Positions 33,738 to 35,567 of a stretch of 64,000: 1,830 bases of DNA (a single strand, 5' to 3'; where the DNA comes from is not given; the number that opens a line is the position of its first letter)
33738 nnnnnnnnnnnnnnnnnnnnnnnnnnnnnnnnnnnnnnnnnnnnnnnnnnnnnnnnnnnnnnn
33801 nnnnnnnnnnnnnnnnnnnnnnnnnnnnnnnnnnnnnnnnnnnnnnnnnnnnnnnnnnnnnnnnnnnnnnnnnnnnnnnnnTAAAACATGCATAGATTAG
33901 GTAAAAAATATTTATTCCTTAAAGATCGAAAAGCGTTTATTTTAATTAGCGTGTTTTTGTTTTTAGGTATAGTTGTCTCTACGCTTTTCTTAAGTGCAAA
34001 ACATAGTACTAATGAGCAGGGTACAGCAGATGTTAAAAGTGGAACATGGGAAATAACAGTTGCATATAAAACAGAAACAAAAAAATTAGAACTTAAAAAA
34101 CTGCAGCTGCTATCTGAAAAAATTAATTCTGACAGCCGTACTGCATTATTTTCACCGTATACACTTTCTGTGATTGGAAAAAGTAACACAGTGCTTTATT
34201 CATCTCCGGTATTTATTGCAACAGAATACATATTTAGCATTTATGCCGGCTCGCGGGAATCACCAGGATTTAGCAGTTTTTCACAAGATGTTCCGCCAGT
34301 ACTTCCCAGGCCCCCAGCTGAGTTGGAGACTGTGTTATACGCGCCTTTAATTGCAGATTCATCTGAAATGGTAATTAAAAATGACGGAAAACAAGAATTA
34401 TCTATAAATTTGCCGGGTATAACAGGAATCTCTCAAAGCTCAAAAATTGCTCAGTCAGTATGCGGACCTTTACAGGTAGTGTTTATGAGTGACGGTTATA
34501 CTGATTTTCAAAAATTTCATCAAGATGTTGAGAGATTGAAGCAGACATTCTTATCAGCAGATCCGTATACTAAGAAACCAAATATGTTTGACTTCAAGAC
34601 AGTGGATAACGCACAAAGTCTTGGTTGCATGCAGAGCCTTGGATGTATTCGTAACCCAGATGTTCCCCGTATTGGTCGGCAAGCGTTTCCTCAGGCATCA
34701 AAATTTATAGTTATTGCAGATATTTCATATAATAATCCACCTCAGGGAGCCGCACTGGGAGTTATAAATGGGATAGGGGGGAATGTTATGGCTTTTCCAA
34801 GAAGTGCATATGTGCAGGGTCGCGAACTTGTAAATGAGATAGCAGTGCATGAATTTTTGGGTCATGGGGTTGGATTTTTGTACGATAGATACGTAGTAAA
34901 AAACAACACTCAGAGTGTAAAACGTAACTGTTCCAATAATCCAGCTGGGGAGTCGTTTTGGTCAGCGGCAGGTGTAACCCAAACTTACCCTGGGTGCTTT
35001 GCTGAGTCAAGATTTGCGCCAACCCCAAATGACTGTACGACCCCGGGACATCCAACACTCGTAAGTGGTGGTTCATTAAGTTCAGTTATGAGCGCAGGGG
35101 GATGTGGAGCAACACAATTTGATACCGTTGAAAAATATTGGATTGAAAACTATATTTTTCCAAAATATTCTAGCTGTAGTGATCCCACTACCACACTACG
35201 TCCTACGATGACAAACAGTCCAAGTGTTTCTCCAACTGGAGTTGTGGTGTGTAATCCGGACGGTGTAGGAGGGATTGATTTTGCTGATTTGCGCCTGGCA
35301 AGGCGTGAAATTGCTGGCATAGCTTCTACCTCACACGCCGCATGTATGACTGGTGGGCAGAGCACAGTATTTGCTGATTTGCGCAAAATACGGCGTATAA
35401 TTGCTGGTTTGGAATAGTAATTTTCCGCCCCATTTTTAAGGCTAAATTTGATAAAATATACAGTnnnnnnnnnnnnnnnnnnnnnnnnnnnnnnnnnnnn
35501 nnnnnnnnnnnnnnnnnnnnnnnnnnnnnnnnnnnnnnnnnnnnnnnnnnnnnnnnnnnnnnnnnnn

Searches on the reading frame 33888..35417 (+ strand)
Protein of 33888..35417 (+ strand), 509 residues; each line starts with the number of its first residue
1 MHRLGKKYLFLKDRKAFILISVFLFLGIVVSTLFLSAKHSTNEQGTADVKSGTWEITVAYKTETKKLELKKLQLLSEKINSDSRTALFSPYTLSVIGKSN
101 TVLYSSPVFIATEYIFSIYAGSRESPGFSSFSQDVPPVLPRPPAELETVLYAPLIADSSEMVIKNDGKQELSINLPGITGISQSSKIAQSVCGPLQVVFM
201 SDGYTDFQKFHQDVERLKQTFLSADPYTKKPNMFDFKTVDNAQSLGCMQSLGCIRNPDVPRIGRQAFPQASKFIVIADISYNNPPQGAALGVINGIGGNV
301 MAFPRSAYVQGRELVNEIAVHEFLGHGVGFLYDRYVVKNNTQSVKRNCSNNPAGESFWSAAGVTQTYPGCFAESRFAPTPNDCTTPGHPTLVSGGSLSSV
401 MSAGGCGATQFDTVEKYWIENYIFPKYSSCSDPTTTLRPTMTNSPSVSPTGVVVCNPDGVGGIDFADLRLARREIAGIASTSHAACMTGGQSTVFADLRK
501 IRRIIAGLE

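Call 7: search_protein_families(library=pfam, proteins=[window:33888-35417:+], max_evalue=0.01)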
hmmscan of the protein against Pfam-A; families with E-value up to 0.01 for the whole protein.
window:33888-35417:+ (509 aa): 1 family
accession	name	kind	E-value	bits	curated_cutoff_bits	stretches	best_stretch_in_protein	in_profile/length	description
PF09471.16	Peptidase_M64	-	0.00044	19.9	26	0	194-241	12-61/302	IgA Peptidase M64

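Call 41: find_homologous_proteins(query=window:33888-35417:+, max_evalue=0.001)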
Query window:33888-35417:+ (509 aa): 51 proteins with E <= 0.001 among 8000 candidates.
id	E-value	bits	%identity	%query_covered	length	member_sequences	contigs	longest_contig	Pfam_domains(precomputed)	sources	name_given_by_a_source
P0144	0.0e+0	1159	100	100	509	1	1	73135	-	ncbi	-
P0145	1.0e-211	722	63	100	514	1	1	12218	-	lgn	-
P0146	1.7e-206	705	63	97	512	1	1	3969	-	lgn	-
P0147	5.4e-166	571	57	92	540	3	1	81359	-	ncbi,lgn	-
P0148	1.0e-164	567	55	92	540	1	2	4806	-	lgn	-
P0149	2.4e-150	520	50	97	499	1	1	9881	-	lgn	-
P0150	7.2e-148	512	51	90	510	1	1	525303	-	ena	-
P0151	2.3e-147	510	52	92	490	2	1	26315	-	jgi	-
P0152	1.2e-115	405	42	99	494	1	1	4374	-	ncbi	-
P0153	2.2e-103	365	43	90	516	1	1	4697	-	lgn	-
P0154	1.9e-99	352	40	91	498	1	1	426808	-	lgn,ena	-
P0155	7.6e-99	350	44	83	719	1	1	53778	-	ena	-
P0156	3.8e-96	341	41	87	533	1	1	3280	-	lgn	-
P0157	1.3e-94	336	40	99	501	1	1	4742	-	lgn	-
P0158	9.1e-88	313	39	83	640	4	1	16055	PF13620.13,PF17210.10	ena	-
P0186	9.3e-50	188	31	94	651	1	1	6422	PF09471.16,PF13715.13,PF13620.13,PF17210.10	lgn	-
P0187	4.1e-48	183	31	82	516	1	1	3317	PF09471.16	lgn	-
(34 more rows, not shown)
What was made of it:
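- On Peptidase M64: A zincin HEFLGH motif is present, and two distant homologues carry a precomputed PF09471 hit (call 41).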

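Call 43: find_encoding_contigs(protein=P0144, flank=2000, max_places=2)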
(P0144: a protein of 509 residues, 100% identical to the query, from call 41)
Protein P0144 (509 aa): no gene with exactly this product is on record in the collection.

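Call 62: search_protein_families(library=ncbifam, proteins=[window:33888-35417:+], max_evalue=0.01)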
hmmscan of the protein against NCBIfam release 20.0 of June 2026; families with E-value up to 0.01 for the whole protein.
window:33888-35417:+ (509 aa): 0 families

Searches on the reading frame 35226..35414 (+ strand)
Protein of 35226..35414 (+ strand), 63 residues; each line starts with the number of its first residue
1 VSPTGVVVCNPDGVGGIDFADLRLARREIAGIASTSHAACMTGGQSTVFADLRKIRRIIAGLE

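Call 11: search_protein_families(library=pfam, proteins=[window:35226-35414:+], max_evalue=10)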
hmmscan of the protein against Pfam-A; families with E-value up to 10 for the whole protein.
seq(63 aa): 0 families

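Call 50: search_protein_families(library=pfam, alignment_id=A3, max_evalue=10)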
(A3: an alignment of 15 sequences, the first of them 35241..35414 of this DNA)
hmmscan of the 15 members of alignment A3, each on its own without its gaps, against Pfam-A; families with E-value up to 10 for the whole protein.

A. member 1, window:35241-35414:+ (58 aa): 0 families

B. families by the number of members that match (of 15 scanned): 6 families
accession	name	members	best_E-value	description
PF05644.16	Miff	1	0.029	Mitochondrial and peroxisomal fission factor Mff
PF17175.10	MOLO1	1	0.051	Modulator of levamisole receptor-1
PF00036.39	EF-hand_1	1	0.12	EF hand domain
PF22291.1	DUF6964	1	0.14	Family of unknown function (DUF6964)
PF21550.3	MTIP_N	1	0.21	Myosin A tail domain interacting protein, N-terminal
PF13499.12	EF-hand_7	1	0.29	EF-hand domain pair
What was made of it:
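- Closest known: Canonical dockerins with RRYIAGL-type helices. Different: The tail fails Pfam Dockerin_1 even at E<=10 in all 15 members tested (call 50).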

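Call 58: predict_structure(alignment_id=A3)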
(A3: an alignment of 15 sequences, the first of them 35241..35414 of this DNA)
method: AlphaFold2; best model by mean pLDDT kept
length: 58 residues; sequences in the alignment: 15
mean_pLDDT: 80.8   pTM: 0.63
mean pLDDT of the five models: 80.8, 80.3, 78.3, 65.3, 53.6
residues with pLDDT >= 90: 8; 70-90: 40; 50-70: 9; < 50: 1
segments of 3 or more residues with pLDDT < 50: none
pLDDT, mean of each block of 10 residues (from residue 1): 54 85 89 83 89 85
secondary structure, 60 per line:
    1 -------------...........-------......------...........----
elements in order: H14-24 H32-37 H44-54

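Call 61: fold_search(model_id=the predicted structure, library=pdb)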
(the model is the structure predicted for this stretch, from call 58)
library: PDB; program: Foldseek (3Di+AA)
matches with E <= 10: 25; with E <= 0.001: 0
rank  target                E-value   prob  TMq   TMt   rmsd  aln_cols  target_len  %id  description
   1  2ccl_B                3.9e-01  0.89  0.63  0.60   4.3        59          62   20  THE S45A, T46A MUTANT OF THE TYPE I COHESIN-DOCKERIN COMPLEX FROM THE CELLULOSOME OF CLOSTRIDIUM THERMOCELLUM (released 2007-02-13)
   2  4uyp_B                5.4e-01  0.89  0.67  0.56   3.2        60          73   23  High resolution structure of the third cohesin ScaC in complex with the ScaB dockerin with a mutation in the N-termina (released 2015-04-15)
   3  4uyq_B                5.4e-01  0.84  0.66  0.54   4.4        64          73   22  High resolution structure of the third cohesin ScaC in complex with the ScaB dockerin with a mutation in the C-termina (released 2015-04-15)
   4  1ohz_B                5.7e-01  0.82  0.62  0.63   3.5        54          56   18  Cohesin-Dockerin complex from the cellulosome of Clostridium thermocellum (released 2003-11-20)
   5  5nrm_B                6.9e-01  0.87  0.68  0.61   3.4        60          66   23  Crystal structure of the sixth cohesin from Acetivibrio cellulolyticus' scaffoldin B in complex with Cel5 dockerin S51 (released 2018-01-31)
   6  4dh2_D                7.9e-01  0.80  0.68  0.58   4.0        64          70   16  Crystal structure of Coh-OlpC(Cthe_0452)-Doc435(Cthe_0435) complex: A novel type I Cohesin-Dockerin complex from Clost (released 2012-11-28)
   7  6kgc_B                9.0e-01  0.69  0.61  0.60   3.7        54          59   18  Crystal structure of CaDoc0917(R49D)-CaCohA2 complex at pH 5.4 (released 2020-07-08)
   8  4fl4_G                9.0e-01  0.63  0.60  0.53   4.3        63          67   13  Scaffoldin conformation and dynamics revealed by a ternary complex from the Clostridium thermocellum cellulosome (released 2012-06-27)
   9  5nrk_B                9.6e-01  0.75  0.66  0.58   3.4        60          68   23  Crystal structure of the sixth cohesin from Acetivibrio cellulolyticus' scaffoldin B in complex with Cel5 dockerin S15 (released 2018-01-31)
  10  8x39_B                1.0e+00  0.77  0.68  0.32   3.5        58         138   24  Crystal structure of cellulosomal double-dockerin module of Clo1313_0689 from Clostridium thermocellum (released 2024-04-03)
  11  6kgf_D                1.0e+00  0.69  0.64  0.61   3.7        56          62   18  Crystal structure of CaDoc0917(R16D)-CaCohA2 complex at pH 8.2 (released 2020-07-08)
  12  8x39_A                1.2e+00  0.60  0.62  0.30   3.7        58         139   22  Crystal structure of cellulosomal double-dockerin module of Clo1313_0689 from Clostridium thermocellum (released 2024-04-03)
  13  4dh2_B                1.4e+00  0.63  0.67  0.56   4.1        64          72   16  Crystal structure of Coh-OlpC(Cthe_0452)-Doc435(Cthe_0435) complex: A novel type I Cohesin-Dockerin complex from Clost (released 2012-11-28)
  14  6kge_D                1.4e+00  0.54  0.61  0.59   4.1        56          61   18  Crystal structure of CaDoc0917(R16D)-CaCohA2 complex at pH 5.5 (released 2020-07-08)
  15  6kgf_B                1.6e+00  0.47  0.62  0.60   4.4        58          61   17  Crystal structure of CaDoc0917(R16D)-CaCohA2 complex at pH 8.2 (released 2020-07-08)
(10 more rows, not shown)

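Call 78: search_protein_representatives(alignment_id=A3)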
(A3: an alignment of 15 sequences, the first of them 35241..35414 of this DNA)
Query: 15 sequences, 65 profile positions. Proteins with E-value up to 0.001 (for the whole library): 21; up to 1e-10: 15; up to 1e-30: 0. The best 21 are listed.
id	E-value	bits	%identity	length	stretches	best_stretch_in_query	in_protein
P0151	4.2e-25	103.3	-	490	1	2-64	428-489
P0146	8.1e-25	102.4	-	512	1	2-63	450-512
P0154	9.3e-25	102.2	-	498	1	2-63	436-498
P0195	2.3e-22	94.6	-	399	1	3-63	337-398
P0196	1.0e-21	92.4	-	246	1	2-63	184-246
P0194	3.4e-21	90.8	-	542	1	2-63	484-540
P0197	6.5e-21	89.9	-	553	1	3-64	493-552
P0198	8.2e-21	89.6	-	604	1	2-64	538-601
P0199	1.1e-16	76.4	-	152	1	2-63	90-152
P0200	3.2e-16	74.9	-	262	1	2-63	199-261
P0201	2.8e-15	71.9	-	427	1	3-63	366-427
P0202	4.8e-14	67.9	-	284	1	2-62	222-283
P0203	2.5e-13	65.6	-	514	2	2-58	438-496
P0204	1.8e-11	59.7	-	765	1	2-62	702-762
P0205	7.5e-11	57.7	-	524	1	2-60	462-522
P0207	5.2e-09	51.8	-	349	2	4-64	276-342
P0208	5.9e-09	51.6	-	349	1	2-48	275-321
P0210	7.1e-04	35.3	-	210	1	13-63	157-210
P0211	7.3e-04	35.3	-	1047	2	14-63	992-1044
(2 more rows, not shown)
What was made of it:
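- Closest known: Canonical dockerins with RRYIAGL-type helices. Different: The family is very rare: 21 clusters among 1.84 billion representatives (call 78).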

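Call 80: search_protein_families(library=pfam, proteins=[P0210, P0211, P0203, P0207, P0208, P0204, P0197, P0198], max_evalue=0.01)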
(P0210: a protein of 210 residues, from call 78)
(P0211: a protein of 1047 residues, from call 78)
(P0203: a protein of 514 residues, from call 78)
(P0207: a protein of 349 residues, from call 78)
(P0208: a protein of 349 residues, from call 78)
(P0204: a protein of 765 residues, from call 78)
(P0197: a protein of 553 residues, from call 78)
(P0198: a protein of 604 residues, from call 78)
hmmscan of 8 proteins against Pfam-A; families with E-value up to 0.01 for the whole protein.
P0210 (210 aa): 6 families
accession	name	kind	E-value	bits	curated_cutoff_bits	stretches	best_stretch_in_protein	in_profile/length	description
PF00404.24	Dockerin_1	-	9.2e-14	51.8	22.9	1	152-206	2-56/57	Dockerin type I domain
PF13202.12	EF-hand_5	-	8.1e-06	25.5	25.9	0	185-199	7-21/25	EF hand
PF00036.39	EF-hand_1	-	2.6e-05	23.9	25.4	0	185-204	8-27/29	EF hand domain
PF13499.12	EF-hand_7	-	0.00045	20.9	30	1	151-201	10-64/67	EF-hand domain pair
PF13405.12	EF-hand_6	-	0.00073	19.5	25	0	186-202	9-25/30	EF-hand domain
PF23576.2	SEN1_barrel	-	0.0016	18.9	27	0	140-185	16-61/101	Helicase SEN1 beta-barrel domain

P0211 (1047 aa): 1 family
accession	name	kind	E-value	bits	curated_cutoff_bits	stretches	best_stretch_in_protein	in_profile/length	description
PF00404.24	Dockerin_1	-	9.5e-15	55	22.9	2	985-1040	1-56/57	Dockerin type I domain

P0203 (514 aa): 1 family
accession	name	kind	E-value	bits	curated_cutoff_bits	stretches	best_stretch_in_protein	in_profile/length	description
PF00404.24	Dockerin_1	-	5.2e-05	23.8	22.9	1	291-328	2-39/57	Dockerin type I domain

P0207 (349 aa): 1 family
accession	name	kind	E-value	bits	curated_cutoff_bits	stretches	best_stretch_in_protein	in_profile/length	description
PF00404.24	Dockerin_1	-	1.2e-11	45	22.9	1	203-257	2-56/57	Dockerin type I domain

P0208 (349 aa): 1 family
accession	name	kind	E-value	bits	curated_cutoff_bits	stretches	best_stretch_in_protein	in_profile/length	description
PF00404.24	Dockerin_1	-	1.9e-08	34.8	22.9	1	207-262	1-56/57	Dockerin type I domain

P0204 (765 aa): 3 families
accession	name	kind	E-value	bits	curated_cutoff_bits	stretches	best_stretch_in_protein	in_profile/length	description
PF00404.24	Dockerin_1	-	0.00019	22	22.9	1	421-459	2-40/57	Dockerin type I domain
PF16656.11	Pur_ac_phosph_N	-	0.0022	19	30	0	615-684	27-93/93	Purple acid Phosphatase, N-terminal domain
PF00041.27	fn3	-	0.0029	18.2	25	0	607-682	30-83/84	Fibronectin type III domain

P0197 (553 aa): 2 families
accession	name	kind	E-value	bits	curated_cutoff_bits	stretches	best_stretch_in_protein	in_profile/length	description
PF00082.27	Peptidase_S8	-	2.8e-59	201.2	21.8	1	196-442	2-273/288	Subtilase family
PF22148.1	Fervidolysin_NPro-like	-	3.8e-06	27.6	21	1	106-160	27-81/81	Fervidolysin N-terminal prodomain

P0198 (604 aa): 0 families
